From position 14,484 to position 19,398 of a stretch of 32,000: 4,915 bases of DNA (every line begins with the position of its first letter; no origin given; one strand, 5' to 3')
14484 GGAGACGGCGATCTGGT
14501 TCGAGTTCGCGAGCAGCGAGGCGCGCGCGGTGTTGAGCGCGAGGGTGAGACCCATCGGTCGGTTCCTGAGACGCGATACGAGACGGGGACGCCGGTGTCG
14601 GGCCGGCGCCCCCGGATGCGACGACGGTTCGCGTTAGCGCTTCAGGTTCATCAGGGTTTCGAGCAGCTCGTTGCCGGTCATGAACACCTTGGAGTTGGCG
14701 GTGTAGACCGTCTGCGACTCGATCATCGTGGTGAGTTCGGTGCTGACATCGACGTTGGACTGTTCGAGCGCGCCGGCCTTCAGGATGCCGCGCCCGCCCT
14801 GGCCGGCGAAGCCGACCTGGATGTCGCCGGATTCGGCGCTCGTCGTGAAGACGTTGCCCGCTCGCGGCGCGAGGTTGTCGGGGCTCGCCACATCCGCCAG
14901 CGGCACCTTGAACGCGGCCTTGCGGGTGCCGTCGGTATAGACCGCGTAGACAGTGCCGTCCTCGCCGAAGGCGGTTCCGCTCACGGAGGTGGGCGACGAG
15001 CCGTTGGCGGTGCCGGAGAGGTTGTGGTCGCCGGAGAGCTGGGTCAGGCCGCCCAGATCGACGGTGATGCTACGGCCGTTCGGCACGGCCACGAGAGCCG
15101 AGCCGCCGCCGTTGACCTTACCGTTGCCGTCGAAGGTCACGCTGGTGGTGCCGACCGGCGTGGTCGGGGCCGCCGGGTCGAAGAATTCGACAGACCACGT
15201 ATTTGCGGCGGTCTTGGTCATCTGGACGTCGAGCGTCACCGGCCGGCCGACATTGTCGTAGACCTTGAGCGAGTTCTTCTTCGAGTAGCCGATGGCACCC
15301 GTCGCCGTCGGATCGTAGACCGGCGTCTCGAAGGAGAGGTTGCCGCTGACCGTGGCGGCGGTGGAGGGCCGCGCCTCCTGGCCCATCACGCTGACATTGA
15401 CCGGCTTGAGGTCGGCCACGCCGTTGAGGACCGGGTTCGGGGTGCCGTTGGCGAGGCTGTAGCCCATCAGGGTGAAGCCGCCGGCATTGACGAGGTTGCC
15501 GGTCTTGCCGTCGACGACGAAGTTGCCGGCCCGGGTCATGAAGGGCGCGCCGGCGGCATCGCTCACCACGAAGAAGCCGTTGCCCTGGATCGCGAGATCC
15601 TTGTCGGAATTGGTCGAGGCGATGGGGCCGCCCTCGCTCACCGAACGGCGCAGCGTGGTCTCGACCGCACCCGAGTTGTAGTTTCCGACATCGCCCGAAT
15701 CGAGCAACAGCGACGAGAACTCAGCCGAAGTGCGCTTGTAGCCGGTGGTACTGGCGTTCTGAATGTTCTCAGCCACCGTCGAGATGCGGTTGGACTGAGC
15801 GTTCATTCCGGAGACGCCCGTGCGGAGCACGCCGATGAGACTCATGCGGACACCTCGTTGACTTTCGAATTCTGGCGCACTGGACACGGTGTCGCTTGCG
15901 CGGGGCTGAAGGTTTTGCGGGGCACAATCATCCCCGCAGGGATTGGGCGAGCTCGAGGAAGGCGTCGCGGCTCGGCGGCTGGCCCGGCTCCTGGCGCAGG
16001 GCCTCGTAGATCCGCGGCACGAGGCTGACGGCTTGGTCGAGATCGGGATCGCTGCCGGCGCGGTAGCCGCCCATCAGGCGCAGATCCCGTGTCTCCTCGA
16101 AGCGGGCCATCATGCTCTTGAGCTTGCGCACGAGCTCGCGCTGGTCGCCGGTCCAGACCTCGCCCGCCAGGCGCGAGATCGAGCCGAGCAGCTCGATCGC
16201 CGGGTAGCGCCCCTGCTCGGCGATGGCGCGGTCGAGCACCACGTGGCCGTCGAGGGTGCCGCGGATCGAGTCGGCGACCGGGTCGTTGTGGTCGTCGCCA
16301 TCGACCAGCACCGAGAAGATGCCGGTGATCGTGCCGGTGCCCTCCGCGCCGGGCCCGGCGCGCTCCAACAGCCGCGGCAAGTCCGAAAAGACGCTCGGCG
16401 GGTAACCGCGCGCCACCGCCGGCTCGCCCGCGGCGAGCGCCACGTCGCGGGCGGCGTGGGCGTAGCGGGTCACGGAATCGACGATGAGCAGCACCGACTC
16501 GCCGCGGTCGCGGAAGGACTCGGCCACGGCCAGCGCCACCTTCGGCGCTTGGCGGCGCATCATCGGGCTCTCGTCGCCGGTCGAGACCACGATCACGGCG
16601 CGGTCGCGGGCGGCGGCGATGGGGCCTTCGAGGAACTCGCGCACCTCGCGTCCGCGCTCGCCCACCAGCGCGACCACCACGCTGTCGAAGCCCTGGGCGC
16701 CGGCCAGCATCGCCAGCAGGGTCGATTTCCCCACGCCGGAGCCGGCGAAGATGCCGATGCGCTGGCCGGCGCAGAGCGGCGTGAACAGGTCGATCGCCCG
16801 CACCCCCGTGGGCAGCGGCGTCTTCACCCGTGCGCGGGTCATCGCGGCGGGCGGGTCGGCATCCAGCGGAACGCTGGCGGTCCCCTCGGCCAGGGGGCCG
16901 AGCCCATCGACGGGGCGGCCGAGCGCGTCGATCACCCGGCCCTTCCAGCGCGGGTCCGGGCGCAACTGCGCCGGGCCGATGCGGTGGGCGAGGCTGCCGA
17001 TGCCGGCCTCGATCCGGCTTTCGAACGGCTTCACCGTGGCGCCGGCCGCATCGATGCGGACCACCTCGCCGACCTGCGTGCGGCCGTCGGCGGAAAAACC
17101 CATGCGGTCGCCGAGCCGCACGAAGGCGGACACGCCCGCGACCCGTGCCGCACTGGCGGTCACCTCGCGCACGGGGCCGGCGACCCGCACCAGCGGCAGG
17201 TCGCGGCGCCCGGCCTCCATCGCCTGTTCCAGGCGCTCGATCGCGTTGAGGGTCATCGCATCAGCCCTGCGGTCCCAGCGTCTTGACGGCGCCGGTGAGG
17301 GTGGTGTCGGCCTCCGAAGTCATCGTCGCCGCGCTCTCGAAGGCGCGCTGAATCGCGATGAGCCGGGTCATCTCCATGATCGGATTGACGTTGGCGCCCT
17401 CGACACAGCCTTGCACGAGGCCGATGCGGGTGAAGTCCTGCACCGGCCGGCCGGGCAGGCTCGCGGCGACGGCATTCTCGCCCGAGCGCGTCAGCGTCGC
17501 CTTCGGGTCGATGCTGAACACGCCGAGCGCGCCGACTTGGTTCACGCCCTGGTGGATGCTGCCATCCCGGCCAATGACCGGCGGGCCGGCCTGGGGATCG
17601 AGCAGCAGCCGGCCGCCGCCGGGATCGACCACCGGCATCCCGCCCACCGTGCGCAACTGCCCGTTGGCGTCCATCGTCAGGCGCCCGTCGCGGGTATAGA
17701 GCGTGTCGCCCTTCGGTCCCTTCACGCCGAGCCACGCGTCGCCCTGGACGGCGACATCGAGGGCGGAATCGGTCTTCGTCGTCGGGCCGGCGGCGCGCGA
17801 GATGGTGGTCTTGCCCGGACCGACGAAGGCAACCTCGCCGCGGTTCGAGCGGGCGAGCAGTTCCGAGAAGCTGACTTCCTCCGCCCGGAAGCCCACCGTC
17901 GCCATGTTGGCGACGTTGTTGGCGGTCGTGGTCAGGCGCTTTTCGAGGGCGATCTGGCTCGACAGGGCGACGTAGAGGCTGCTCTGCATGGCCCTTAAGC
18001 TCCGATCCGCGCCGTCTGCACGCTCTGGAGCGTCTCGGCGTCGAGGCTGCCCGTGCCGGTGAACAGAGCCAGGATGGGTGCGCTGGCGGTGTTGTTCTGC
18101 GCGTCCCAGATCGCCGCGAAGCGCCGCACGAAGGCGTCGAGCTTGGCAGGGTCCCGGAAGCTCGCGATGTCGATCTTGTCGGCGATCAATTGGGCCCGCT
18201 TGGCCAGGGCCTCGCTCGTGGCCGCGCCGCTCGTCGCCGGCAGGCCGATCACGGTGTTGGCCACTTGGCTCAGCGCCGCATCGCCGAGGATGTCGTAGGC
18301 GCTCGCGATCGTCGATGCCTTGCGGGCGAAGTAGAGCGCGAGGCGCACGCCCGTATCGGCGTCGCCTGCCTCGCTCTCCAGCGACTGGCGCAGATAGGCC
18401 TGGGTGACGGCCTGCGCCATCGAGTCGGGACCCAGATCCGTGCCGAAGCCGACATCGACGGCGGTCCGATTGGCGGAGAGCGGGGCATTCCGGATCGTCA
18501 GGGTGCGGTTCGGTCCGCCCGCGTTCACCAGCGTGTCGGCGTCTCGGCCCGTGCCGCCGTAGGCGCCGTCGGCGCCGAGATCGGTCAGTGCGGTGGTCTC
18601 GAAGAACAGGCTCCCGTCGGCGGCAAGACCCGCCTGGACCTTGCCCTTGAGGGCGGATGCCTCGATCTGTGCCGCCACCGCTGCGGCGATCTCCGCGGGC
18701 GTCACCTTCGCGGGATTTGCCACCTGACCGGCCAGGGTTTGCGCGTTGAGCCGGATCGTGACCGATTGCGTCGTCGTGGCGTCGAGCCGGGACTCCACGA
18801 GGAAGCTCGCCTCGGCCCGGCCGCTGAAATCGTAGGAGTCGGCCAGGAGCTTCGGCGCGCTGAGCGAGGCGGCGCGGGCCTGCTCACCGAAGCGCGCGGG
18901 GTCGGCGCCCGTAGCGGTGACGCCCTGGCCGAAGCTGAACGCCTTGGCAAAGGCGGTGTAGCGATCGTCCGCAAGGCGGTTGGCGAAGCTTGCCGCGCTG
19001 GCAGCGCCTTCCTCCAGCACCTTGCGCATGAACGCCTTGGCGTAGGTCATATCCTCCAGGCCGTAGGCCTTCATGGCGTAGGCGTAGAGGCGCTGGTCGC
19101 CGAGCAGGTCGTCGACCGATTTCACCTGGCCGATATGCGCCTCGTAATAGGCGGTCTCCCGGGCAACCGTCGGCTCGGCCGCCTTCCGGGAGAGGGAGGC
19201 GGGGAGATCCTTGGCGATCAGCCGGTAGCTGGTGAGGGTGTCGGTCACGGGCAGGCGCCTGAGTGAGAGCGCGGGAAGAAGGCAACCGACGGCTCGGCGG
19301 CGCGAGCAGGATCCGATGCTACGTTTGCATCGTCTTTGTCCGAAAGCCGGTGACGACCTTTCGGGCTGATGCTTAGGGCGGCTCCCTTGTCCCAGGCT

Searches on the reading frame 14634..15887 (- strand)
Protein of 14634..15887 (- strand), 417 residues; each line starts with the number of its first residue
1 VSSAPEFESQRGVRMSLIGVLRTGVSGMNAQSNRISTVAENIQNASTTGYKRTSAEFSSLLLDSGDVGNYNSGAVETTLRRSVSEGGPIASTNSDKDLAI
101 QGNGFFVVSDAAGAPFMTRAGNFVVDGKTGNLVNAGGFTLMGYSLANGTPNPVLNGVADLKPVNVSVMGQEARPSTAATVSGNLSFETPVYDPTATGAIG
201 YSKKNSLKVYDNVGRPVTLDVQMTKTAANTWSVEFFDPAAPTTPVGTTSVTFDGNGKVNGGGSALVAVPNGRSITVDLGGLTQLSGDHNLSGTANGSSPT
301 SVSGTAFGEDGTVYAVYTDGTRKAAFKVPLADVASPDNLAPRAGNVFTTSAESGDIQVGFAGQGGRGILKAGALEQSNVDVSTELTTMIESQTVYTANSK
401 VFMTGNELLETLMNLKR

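Call 10: search_protein_families(library=pfam, proteins=[window:14634-15887:-])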
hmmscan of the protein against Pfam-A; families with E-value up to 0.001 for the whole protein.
window:14634-15887:- (417 aa): 4 families
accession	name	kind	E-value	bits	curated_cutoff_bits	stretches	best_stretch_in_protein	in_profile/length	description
PF06429.18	Flg_bbr_C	-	8.1e-13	48.1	23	1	371-415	2-46/46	Flagellar basal body rod FlgEFG protein C-terminal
PF00460.25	Flg_bb_rod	-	1.5e-09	38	20.7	1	21-51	1-31/31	Flagella basal body rod protein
PF22692.1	LlgE_F_G_D1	-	2.6e-09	37.5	27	1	99-142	1-43/64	Flagellar hook protein FlgE/F/G D1 domain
PF07559.19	FlgE_D2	-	1.5e-08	35.7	22.7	1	192-289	11-133/142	Flagellar basal body protein FlaE D2 domain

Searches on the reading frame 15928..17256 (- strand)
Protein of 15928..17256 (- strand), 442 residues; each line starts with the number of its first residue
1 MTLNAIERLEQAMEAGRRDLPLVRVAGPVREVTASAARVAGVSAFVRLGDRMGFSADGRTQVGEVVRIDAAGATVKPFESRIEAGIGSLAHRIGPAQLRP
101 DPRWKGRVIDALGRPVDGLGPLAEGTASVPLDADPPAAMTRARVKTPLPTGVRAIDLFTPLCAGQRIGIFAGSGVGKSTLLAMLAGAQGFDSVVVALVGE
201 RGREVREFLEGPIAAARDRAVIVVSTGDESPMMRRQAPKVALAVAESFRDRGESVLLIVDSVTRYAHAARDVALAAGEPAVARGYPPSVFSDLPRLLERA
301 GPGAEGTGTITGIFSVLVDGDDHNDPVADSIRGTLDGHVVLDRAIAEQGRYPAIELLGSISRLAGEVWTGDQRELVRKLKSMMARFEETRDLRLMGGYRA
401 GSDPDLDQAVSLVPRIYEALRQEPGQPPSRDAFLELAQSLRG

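Call 9: search_protein_families(library=pfam, proteins=[window:15928-17256:-])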
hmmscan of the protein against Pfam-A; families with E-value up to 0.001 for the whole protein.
window:15928-17256:- (442 aa): 2 families
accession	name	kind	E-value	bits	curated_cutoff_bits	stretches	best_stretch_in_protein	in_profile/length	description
PF00006.31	ATP-synt_ab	-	5e-76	255.5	29.5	1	151-361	1-213/213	ATP synthase alpha/beta family, nucleotide-binding domain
PF18269.6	T3SS_ATPase_C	-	1.7e-16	60.2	22.7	1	370-433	3-66/72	T3SS EscN ATPase C-terminal domain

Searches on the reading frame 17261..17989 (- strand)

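Call 9: search_protein_families(library=pfam, proteins=[window:17261-17989:-])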
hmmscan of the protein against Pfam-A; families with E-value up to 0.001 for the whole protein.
window:17261-17989:- (242 aa): 3 families
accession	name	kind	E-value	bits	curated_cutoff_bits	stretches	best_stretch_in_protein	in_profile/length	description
PF06429.18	Flg_bbr_C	-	5e-12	45.6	23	1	193-231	2-40/46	Flagellar basal body rod FlgEFG protein C-terminal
PF22692.1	LlgE_F_G_D1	-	1.3e-11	44.9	27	1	80-145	1-62/64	Flagellar hook protein FlgE/F/G D1 domain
PF00460.25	Flg_bb_rod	-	1.8e-07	31.4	20.7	1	5-35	1-31/31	Flagella basal body rod protein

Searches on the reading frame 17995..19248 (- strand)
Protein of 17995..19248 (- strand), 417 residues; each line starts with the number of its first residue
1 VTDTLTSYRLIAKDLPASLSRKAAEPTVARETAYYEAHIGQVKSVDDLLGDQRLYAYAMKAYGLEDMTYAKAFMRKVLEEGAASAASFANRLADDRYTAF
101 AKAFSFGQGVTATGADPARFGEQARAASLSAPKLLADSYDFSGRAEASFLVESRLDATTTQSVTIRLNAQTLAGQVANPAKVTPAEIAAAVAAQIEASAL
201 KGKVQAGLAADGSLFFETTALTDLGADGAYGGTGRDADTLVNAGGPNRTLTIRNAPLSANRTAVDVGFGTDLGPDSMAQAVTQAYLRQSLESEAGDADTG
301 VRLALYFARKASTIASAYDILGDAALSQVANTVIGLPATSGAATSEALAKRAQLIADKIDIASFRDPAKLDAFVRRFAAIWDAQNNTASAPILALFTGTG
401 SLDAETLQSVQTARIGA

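Call 9: search_protein_families(library=pfam, proteins=[window:17995-19248:-])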
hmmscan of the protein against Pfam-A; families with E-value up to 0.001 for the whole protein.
window:17995-19248:- (417 aa): 1 family
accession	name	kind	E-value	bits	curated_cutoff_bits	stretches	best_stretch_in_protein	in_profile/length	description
PF06748.17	DUF1217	-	2.6e-44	151.4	22.9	2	276-370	58-149/149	Protein of unknown function (DUF1217)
